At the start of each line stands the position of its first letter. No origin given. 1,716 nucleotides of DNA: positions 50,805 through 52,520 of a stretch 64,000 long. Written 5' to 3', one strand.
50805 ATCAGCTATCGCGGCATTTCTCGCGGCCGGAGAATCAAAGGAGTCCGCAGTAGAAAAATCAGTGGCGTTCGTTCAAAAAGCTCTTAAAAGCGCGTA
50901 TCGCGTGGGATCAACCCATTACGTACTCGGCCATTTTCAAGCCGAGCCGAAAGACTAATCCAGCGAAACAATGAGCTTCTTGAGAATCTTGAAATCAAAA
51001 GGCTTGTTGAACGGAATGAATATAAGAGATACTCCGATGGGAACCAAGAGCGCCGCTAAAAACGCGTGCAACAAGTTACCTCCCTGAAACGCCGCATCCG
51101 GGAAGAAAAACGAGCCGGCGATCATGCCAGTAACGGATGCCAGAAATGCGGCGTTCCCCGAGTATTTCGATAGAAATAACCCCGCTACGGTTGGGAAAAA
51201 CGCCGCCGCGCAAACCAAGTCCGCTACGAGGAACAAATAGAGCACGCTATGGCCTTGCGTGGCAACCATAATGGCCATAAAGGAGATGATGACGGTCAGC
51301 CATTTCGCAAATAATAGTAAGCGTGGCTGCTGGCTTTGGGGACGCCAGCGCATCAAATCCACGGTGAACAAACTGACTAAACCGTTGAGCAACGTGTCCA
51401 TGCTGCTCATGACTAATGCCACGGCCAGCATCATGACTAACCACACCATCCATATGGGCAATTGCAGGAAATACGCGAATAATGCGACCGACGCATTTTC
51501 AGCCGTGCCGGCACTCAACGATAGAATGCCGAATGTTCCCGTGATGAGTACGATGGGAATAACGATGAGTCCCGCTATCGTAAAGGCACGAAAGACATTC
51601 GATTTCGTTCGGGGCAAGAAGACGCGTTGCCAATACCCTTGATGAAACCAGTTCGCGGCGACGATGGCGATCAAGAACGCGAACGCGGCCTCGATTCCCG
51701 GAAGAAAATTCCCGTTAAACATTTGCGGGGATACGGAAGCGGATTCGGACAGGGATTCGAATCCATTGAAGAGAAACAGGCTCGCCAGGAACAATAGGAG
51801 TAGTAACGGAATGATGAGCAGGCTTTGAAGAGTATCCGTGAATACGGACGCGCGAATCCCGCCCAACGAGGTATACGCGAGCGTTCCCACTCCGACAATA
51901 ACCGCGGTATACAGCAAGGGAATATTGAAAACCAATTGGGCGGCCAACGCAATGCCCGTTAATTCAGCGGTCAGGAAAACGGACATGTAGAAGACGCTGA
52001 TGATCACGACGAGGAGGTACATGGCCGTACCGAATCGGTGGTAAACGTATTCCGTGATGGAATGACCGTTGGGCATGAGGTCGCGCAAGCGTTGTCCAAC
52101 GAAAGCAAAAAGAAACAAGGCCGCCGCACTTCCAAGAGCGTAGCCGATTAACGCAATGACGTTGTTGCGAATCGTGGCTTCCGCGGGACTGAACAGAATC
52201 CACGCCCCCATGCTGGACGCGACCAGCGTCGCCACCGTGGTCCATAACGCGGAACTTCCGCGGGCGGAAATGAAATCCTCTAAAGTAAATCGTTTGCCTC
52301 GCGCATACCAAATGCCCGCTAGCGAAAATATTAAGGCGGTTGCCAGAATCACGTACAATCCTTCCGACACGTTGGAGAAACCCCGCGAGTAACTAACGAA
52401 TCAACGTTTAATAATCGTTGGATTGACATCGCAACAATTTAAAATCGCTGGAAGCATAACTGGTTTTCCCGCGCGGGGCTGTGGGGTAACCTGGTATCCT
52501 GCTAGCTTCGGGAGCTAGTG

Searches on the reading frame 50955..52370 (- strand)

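Call 63: search_protein_families(library=pfam, proteins=[window:50955-52370:-], max_evalue=0.001)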
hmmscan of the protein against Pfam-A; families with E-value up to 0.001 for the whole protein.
window:50955-52370:- (471 aa): 1 family
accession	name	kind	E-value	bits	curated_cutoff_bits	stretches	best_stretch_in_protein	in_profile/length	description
PF00474.23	SSF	-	6.5e-16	58.6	22.8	1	33-415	1-406/406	Sodium:solute symporter family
